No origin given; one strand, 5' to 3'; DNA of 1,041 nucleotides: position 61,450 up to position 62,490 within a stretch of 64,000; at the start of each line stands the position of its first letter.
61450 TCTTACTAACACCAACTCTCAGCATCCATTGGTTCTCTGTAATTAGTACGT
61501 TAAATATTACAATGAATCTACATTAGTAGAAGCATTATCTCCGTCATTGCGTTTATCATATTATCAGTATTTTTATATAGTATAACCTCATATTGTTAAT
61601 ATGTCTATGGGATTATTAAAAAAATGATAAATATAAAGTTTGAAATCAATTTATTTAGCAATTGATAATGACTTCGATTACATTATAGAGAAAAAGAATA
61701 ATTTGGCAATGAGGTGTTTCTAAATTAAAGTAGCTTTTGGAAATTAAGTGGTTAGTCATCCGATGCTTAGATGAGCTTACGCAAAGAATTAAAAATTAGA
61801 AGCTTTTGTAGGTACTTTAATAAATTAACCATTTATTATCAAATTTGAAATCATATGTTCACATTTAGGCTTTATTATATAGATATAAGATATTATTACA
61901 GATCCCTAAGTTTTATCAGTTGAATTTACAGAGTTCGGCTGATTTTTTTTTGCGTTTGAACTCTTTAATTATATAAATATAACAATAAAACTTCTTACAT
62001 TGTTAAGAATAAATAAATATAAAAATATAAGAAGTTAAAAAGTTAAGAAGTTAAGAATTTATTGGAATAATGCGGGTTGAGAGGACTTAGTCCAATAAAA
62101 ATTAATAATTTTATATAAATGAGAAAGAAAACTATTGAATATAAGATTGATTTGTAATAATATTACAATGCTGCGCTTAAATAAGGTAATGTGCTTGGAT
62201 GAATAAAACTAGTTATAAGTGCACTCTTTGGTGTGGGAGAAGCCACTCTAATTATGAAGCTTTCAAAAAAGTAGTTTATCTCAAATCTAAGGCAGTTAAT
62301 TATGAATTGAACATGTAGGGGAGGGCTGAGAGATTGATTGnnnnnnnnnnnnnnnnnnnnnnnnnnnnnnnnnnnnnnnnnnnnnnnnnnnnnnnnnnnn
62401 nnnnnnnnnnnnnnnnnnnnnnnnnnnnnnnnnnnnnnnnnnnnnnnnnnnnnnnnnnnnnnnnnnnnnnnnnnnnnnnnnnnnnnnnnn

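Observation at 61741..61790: Dispersed ~48-nt intergenic motif (4 copies) with a T-box-like 5' portion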

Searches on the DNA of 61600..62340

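Call 89: search_rna_families(source=window, start=61600, end=62340, threshold=evalue, max_evalue=1)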
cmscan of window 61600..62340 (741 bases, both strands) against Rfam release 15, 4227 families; matches with E-value up to 1: 0.
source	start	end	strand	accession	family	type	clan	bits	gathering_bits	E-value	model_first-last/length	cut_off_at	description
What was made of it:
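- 61718..61793 (+): Copy a: MITE left-arm fragment (consensus positions 9-77). The tip is decayed (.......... instead of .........) and no recognisable right arm remains. No Rfam hit at E<=1 (call 89).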
